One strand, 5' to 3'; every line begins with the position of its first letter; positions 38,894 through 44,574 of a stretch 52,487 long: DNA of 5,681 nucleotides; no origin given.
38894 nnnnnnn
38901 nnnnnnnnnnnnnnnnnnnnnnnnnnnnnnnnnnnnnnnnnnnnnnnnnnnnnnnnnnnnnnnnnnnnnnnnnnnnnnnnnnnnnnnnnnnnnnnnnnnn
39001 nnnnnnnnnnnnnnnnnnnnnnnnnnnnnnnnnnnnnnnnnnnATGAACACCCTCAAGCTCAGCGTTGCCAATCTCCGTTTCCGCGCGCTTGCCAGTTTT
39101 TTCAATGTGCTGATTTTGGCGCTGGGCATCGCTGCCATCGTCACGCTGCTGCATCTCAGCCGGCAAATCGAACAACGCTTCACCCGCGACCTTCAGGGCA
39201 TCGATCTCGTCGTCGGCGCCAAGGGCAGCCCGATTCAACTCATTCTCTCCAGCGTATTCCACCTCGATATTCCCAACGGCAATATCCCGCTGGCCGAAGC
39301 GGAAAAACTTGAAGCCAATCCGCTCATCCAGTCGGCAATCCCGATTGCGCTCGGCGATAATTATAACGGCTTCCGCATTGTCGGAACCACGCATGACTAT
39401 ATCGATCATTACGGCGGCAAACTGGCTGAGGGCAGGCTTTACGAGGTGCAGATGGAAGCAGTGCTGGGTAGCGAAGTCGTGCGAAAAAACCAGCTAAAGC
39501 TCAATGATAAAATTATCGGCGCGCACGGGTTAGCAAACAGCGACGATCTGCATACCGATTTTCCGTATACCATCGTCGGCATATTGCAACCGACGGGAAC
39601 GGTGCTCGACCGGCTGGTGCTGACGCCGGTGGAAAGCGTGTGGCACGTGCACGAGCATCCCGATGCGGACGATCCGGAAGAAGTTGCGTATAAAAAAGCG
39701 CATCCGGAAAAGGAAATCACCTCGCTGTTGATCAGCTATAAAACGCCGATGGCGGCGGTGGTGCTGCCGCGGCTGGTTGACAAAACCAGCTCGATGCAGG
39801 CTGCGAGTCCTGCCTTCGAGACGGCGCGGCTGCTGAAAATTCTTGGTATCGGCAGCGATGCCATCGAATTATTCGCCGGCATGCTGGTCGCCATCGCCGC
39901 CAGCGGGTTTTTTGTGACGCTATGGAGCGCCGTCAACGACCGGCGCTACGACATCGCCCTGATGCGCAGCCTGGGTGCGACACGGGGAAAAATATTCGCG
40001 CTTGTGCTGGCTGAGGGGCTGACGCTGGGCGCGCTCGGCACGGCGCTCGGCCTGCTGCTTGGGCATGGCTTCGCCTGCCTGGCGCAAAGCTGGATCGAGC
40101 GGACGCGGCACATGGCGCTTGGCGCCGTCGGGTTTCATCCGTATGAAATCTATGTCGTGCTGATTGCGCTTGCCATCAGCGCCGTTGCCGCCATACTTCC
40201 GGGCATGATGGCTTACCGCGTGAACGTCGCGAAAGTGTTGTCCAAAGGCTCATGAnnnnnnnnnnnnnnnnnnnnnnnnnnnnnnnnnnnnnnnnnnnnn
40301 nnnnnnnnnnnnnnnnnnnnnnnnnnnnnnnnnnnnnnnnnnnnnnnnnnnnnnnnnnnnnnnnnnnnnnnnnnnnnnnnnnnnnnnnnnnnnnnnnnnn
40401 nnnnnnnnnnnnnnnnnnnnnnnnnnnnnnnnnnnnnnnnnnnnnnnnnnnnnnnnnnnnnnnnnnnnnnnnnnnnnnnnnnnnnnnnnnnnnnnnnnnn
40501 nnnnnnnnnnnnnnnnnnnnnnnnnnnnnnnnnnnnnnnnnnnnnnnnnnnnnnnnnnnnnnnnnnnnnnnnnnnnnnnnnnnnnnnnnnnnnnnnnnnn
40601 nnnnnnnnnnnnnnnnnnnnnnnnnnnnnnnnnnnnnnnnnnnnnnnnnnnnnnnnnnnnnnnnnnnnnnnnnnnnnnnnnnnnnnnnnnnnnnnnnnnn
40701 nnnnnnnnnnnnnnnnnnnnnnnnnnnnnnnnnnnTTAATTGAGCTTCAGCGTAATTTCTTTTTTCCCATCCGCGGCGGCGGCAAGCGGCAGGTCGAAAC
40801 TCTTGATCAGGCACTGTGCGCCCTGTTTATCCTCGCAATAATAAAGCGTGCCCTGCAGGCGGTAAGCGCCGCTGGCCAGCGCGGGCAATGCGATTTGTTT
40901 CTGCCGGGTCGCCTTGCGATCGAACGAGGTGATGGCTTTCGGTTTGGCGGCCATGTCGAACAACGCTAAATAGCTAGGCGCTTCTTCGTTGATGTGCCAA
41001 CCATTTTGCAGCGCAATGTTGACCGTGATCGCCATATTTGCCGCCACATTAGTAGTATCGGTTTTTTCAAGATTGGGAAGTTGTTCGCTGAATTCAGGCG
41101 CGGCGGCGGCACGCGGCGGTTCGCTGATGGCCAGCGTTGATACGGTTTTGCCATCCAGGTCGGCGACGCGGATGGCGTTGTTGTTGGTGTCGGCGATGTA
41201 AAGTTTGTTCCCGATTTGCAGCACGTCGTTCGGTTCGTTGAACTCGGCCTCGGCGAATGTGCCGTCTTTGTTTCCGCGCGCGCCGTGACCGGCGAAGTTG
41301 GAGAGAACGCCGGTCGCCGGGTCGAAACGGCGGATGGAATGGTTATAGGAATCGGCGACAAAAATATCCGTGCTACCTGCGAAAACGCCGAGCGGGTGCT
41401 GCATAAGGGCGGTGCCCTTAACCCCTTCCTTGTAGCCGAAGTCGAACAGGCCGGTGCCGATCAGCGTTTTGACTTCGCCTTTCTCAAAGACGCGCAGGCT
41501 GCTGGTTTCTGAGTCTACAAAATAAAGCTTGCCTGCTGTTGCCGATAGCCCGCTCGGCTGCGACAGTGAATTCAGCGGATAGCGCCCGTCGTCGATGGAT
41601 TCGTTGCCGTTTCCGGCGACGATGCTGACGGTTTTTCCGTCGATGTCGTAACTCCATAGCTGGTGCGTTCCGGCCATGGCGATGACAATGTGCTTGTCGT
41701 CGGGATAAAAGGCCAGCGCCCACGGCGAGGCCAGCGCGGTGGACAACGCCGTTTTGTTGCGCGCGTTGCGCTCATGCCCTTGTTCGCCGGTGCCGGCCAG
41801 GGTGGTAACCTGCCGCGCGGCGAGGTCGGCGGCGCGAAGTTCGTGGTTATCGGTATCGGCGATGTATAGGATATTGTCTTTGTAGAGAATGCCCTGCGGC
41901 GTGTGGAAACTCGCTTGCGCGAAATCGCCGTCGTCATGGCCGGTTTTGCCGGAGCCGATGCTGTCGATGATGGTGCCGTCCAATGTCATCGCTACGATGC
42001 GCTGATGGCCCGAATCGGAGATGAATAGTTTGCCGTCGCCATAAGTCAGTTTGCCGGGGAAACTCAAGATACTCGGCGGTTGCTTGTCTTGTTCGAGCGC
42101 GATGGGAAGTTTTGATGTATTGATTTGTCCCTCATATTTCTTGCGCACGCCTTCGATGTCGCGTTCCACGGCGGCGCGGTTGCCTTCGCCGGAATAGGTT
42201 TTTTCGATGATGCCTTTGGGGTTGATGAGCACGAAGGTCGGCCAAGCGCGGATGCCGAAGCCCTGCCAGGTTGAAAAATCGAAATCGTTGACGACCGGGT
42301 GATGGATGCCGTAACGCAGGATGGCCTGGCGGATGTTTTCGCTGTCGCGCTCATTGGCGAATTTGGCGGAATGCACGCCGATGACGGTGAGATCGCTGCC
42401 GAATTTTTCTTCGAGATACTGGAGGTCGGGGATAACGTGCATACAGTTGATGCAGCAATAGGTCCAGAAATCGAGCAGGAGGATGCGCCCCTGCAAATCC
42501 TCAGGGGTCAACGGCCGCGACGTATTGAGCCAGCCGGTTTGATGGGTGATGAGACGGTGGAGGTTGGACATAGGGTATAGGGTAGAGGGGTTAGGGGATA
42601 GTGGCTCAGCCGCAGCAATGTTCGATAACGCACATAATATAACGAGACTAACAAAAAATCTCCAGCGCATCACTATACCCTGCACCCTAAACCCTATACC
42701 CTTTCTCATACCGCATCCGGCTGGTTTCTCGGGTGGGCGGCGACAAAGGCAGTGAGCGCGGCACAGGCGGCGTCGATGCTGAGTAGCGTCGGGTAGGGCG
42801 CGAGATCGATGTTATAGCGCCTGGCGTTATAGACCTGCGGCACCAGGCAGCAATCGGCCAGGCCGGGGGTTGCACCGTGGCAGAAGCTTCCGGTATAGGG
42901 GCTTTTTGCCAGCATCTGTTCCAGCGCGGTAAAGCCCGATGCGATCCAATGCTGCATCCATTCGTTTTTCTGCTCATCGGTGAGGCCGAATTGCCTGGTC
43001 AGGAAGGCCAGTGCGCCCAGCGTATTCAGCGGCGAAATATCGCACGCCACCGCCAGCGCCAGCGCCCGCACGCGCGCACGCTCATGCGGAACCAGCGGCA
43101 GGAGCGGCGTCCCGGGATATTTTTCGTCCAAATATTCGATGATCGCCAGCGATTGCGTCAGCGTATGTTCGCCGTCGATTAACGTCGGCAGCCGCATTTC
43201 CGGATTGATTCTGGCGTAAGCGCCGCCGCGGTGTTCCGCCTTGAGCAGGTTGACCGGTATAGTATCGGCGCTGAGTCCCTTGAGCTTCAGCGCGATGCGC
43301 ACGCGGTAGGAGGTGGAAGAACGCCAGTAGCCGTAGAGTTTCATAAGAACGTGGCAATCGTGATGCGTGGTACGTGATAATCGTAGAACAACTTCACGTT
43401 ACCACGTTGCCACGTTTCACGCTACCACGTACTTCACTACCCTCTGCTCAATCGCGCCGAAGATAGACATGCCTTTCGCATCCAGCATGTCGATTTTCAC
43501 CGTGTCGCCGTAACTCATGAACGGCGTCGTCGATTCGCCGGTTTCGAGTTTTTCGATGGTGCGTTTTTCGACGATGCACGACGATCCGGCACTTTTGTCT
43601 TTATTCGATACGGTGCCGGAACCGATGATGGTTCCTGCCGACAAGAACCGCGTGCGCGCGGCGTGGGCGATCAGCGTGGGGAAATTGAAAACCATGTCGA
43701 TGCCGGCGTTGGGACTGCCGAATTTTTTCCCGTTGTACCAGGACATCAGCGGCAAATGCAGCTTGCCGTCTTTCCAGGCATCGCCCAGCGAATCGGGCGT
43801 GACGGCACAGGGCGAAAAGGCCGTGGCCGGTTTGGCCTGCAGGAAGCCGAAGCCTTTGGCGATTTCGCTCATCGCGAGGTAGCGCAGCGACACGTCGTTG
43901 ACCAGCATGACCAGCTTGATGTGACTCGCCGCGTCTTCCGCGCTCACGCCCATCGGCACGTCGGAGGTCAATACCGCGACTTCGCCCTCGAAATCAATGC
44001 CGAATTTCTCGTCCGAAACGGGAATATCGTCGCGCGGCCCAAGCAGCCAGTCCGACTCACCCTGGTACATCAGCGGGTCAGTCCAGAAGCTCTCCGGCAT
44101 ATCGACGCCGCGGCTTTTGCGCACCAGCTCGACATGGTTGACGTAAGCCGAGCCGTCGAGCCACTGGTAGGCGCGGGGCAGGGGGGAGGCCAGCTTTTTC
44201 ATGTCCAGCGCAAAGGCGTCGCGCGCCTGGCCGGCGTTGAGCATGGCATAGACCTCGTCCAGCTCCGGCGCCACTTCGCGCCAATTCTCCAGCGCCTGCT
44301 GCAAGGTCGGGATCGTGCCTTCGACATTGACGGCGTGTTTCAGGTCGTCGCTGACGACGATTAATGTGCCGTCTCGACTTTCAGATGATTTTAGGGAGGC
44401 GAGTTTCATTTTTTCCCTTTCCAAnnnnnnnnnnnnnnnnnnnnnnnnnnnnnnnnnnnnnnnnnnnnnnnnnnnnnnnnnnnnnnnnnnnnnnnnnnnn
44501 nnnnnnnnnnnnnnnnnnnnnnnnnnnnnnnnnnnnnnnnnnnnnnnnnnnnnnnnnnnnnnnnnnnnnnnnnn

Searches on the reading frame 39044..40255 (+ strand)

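Call 50: search_protein_families(library=pfam, proteins=[window:39044-40255:+], max_evalue=0.00001)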
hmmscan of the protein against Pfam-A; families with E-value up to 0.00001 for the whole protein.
window:39044-40255:+ (403 aa): 2 families
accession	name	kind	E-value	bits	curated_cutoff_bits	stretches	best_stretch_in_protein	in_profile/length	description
PF02687.27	FtsX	-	3.4e-15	56.6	25.5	1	276-394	2-119/120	FtsX-like permease C-terminal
PF12704.14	MacB_PCD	-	2.3e-13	51.3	27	1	18-200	1-177/207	MacB-like periplasmic core domain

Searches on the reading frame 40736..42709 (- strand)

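Call 50: search_protein_families(library=pfam, proteins=[window:40736-42709:-], max_evalue=0.00001)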
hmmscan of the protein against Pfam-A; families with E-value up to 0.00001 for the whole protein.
window:40736-42709:- (657 aa): 3 families
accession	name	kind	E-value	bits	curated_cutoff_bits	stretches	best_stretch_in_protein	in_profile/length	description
PF01436.27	NHL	-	1.2e-20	72.9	20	0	448-462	14-28/28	NHL repeat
PF13905.12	Thioredoxin_8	-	7.3e-14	52.3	27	1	74-167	1-93/94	Thioredoxin-like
PF00578.27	AhpC-TSA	-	5.8e-07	29.9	26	1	67-170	18-123/124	AhpC/TSA family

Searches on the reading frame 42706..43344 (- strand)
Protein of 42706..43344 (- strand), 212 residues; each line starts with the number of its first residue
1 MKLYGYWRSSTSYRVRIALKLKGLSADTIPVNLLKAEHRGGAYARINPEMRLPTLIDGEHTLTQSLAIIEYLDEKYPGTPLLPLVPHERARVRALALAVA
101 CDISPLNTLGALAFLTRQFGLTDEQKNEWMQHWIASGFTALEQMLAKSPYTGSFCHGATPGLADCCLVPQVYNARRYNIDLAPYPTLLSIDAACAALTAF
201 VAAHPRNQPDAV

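Call 50: search_protein_families(library=pfam, proteins=[window:42706-43344:-], max_evalue=0.00001)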
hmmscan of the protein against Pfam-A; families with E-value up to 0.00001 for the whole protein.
window:42706-43344:- (212 aa): 4 families
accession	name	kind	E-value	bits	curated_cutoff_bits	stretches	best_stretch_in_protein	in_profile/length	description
PF02798.26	GST_N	-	3.3e-16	59.8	20.9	1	1-74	3-76/76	Glutathione S-transferase, N-terminal domain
PF13417.12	GST_N_3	-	2.2e-14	54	22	1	3-79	1-74/75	Glutathione S-transferase, N-terminal domain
PF13409.12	GST_N_2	-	8.2e-12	46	25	1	9-74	2-69/70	Glutathione S-transferase, N-terminal domain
PF13410.11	GST_C_2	-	2.2e-06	28.1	24.9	1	134-200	11-66/69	Glutathione S-transferase, C-terminal domain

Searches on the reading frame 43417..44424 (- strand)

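Call 50: search_protein_families(library=pfam, proteins=[window:43417-44424:-], max_evalue=0.00001)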
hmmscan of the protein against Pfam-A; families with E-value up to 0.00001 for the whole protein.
window:43417-44424:- (335 aa): 2 families
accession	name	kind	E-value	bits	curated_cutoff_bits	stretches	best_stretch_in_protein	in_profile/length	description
PF01557.24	FAA_hydrolase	-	1.1e-34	120.4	23.9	1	89-330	4-214/214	Fumarylacetoacetate (FAA) hydrolase C-terminal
PF18288.6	FAA_hydro_N_2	-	7.2e-28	97.3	25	1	6-84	1-78/78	Fumarylacetoacetase N-terminal domain 2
